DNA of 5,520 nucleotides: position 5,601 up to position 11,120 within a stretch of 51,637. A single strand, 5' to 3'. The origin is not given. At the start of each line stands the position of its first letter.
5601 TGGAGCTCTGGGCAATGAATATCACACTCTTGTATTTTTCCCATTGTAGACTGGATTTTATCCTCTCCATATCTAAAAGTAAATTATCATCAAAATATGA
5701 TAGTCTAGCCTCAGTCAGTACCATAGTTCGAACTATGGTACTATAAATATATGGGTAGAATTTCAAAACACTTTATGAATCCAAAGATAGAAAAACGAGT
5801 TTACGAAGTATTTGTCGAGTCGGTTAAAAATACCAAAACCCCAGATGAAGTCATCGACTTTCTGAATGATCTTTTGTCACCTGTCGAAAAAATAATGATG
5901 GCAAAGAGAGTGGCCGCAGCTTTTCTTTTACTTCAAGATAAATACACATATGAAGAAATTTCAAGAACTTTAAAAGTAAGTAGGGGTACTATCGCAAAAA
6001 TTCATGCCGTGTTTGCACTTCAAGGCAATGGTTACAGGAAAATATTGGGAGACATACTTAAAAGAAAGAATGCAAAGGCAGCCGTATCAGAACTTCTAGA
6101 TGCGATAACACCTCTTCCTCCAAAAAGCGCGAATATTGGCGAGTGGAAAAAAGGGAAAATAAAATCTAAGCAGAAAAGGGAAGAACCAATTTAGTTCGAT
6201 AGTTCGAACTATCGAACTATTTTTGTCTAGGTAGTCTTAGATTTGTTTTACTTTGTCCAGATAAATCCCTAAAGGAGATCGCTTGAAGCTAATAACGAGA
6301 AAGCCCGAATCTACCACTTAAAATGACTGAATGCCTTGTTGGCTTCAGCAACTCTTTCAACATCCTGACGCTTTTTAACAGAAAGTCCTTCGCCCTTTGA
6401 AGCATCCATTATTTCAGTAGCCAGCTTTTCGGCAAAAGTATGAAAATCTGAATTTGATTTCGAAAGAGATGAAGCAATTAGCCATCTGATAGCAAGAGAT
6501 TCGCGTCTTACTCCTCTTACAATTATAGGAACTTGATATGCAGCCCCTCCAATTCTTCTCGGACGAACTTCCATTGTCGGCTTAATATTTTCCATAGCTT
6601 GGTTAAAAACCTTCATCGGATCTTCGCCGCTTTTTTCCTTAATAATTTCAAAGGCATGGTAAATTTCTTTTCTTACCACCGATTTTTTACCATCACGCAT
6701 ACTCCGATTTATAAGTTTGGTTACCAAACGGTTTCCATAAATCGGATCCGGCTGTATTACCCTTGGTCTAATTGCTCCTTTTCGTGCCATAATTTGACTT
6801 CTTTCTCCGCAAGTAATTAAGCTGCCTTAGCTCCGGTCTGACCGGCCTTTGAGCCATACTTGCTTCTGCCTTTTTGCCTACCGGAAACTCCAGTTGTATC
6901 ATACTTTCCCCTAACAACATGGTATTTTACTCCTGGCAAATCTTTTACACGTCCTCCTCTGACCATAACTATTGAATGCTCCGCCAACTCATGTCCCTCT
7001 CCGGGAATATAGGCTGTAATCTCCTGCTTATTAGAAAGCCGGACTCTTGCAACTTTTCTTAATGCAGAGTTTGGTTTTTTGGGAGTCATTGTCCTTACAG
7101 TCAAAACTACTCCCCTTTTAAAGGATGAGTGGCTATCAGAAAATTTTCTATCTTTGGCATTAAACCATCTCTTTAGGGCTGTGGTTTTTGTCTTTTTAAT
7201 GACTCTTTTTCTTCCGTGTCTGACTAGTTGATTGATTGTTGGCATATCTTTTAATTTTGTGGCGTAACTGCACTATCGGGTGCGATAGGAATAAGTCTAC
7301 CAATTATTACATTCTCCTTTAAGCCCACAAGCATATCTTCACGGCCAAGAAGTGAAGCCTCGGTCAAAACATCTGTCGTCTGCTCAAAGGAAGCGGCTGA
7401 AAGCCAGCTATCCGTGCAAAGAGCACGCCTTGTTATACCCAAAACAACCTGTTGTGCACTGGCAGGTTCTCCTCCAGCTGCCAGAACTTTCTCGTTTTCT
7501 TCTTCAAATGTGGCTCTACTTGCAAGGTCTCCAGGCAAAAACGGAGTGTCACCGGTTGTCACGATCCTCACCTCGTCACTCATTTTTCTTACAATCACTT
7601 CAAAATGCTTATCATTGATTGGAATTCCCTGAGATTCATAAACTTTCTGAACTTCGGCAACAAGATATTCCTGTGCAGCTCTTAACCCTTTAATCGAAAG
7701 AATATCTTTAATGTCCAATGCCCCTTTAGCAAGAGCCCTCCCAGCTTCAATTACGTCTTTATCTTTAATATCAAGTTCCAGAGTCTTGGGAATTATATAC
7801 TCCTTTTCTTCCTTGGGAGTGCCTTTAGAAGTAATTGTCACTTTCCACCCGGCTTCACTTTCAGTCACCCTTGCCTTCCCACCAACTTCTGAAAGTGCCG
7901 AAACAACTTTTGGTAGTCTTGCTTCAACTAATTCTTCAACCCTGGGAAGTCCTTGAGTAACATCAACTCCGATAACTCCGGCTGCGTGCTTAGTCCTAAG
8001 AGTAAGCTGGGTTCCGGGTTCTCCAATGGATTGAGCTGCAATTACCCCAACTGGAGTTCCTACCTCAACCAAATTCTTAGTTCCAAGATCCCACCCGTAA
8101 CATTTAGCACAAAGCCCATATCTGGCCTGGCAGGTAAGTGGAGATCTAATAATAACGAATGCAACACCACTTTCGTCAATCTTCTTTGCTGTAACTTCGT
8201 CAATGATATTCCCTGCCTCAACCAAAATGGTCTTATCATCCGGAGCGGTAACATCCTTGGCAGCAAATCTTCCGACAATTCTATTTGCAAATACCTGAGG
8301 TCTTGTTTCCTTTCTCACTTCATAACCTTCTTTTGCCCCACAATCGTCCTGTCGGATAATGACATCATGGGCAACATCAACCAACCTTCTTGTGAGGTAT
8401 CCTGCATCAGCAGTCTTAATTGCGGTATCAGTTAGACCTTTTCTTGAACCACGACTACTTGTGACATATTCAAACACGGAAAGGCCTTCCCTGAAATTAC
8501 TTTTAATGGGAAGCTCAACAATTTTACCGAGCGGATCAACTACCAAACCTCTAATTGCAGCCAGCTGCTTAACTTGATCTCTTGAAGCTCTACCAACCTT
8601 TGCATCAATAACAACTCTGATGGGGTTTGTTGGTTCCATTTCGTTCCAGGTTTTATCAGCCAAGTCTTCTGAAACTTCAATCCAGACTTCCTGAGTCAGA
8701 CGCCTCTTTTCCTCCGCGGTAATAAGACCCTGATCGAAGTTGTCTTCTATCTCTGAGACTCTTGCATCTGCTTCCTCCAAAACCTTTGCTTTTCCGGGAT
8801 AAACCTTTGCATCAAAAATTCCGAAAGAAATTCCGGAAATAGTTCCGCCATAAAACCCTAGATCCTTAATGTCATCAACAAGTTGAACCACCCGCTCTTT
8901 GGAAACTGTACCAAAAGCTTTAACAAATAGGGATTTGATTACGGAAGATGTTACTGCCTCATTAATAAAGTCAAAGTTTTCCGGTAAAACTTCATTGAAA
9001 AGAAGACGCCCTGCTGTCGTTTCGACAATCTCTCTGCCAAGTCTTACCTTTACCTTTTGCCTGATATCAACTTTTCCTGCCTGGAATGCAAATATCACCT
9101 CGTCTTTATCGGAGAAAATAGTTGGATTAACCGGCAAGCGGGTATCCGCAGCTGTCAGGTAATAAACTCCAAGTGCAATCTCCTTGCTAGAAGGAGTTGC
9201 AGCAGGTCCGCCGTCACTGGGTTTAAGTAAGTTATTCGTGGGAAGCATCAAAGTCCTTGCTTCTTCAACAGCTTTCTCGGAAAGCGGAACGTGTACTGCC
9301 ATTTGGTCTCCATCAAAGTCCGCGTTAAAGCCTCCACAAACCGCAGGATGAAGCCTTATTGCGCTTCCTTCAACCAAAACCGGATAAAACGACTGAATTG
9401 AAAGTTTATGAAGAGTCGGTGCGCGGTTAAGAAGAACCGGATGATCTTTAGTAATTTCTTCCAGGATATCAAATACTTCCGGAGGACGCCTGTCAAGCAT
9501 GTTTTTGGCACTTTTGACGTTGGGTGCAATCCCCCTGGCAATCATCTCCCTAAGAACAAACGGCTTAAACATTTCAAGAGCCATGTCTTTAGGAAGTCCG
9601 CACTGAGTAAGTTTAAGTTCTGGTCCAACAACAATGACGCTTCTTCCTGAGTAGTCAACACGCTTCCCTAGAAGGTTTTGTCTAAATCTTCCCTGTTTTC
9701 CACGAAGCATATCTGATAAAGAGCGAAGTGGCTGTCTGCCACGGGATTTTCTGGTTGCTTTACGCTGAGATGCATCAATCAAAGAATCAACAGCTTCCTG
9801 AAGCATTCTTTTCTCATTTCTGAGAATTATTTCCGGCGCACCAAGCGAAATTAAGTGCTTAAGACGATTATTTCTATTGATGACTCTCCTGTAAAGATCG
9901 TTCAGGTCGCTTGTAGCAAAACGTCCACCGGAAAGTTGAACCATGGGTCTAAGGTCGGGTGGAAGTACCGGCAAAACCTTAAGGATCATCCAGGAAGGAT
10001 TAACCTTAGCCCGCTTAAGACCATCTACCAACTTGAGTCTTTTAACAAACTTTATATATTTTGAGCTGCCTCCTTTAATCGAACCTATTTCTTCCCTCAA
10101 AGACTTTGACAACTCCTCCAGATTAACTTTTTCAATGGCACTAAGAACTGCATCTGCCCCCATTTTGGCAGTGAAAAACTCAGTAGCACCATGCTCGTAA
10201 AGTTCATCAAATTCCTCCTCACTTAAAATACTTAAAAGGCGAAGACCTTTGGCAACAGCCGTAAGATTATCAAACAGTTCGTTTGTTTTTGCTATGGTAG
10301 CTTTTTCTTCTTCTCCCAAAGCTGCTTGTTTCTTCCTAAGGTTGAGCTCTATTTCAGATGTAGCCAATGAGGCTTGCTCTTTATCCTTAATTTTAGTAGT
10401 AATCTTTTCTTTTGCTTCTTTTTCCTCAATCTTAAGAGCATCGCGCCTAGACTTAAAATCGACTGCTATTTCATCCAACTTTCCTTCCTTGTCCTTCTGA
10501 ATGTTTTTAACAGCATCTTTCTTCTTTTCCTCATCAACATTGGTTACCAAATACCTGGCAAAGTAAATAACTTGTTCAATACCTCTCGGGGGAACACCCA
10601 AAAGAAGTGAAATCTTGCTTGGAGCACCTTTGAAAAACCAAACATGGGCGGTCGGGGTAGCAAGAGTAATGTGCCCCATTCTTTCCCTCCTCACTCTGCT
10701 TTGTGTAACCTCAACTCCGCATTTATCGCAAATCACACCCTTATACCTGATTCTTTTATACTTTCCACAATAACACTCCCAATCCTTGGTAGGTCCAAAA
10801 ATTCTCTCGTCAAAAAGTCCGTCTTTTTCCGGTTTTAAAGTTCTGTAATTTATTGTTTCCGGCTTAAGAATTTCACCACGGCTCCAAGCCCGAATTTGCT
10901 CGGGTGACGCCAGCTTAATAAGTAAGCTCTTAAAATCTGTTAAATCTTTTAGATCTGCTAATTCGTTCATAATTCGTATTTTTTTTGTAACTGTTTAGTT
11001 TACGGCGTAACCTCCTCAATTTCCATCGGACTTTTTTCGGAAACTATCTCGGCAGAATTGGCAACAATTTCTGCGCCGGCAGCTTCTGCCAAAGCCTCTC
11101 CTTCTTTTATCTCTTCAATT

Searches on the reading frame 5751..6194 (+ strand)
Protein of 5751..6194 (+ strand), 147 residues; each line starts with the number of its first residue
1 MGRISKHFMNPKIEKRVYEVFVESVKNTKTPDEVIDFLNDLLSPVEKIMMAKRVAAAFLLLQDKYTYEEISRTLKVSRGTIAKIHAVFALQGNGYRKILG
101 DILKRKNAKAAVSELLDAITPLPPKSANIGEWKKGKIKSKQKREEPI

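Call 73: search_protein_families(library=pfam, proteins=[window:5751-6194:+], max_evalue=0.001)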
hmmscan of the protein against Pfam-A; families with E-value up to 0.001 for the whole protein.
window:5751-6194:+ (147 aa): 2 families
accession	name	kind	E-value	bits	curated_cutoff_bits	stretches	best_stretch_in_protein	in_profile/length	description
PF01371.25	Trp_repressor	-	1.1e-11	45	27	1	19-99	4-84/88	Trp repressor protein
PF13384.12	HTH_23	-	0.00026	21.1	24.6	1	53-85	6-38/50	Homeodomain-like domain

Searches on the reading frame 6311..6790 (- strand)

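Call 73: search_protein_families(library=pfam, proteins=[window:6311-6790:-], max_evalue=0.001)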
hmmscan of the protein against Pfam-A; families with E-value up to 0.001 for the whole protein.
window:6311-6790:- (159 aa): 1 family
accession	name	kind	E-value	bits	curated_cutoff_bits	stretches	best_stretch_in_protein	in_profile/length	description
PF00177.27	Ribosomal_S7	-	2.4e-55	186.6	24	1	3-152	2-148/148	Ribosomal protein S7p/S5e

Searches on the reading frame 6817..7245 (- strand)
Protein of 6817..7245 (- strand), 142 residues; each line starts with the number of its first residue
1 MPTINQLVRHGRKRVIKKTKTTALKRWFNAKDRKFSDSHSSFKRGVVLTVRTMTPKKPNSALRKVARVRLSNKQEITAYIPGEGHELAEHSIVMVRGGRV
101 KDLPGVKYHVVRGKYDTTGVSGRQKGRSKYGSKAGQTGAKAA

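Call 73: search_protein_families(library=pfam, proteins=[window:6817-7245:-], max_evalue=0.001)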
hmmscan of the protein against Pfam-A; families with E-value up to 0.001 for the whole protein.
window:6817-7245:- (142 aa): 1 family
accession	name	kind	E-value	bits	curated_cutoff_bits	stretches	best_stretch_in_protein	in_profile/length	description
PF00164.32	Ribosom_S12_S23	-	1.4e-35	121.8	22.3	1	39-129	10-104/110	Ribosomal protein S12/S23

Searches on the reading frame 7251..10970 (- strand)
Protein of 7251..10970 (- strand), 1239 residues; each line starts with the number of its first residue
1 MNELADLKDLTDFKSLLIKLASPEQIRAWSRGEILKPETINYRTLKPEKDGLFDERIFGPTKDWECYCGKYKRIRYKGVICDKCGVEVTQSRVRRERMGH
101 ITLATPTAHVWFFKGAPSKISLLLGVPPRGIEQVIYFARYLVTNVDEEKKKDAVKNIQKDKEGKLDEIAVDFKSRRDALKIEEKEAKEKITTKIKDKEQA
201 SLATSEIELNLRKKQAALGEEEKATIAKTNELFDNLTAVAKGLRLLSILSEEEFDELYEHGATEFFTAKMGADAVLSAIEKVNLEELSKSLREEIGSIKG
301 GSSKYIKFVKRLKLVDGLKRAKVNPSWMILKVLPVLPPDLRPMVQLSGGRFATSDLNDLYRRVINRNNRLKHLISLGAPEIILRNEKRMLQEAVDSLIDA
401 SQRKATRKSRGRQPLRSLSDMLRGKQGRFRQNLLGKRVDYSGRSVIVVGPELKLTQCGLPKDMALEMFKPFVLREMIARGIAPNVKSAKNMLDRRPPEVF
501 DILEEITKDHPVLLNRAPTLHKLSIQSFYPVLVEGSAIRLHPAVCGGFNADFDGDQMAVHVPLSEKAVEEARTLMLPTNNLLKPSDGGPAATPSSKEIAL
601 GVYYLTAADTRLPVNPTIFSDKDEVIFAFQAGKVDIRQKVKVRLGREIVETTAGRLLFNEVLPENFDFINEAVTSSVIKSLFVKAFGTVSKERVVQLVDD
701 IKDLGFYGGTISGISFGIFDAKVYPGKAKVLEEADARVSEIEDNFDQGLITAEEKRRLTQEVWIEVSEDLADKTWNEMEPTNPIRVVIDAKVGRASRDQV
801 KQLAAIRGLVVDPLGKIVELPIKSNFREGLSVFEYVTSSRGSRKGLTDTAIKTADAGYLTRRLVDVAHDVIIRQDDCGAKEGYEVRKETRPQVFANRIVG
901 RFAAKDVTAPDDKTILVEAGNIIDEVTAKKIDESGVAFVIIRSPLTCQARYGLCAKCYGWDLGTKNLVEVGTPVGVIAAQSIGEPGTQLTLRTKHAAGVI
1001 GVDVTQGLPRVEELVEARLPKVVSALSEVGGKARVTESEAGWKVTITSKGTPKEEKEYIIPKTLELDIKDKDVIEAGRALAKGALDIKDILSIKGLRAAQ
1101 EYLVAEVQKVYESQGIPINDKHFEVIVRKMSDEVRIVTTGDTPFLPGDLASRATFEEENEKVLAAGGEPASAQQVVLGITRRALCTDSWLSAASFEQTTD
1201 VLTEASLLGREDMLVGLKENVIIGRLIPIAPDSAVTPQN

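Call 73: search_protein_families(library=pfam, proteins=[window:7251-10970:-], max_evalue=0.001)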
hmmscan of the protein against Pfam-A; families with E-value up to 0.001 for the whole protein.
window:7251-10970:- (1239 aa): 4 families
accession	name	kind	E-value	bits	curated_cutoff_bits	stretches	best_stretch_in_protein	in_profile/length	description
PF04997.17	RNA_pol_Rpb1_1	-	1.1e-74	252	39.7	1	12-433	3-312/312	RNA polymerase Rpb1, domain 1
PF04998.22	RNA_pol_Rpb1_5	-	2.3e-57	194.9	28.5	1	829-1181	1-261/267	RNA polymerase Rpb1, domain 5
PF00623.25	RNA_pol_Rpb1_2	-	1.5e-38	133.1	25.3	2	502-576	91-165/166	RNA polymerase Rpb1, domain 2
PF04983.23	RNA_pol_Rpb1_3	-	3.6e-17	63.2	28.9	1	580-720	1-161/162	RNA polymerase Rpb1, domain 3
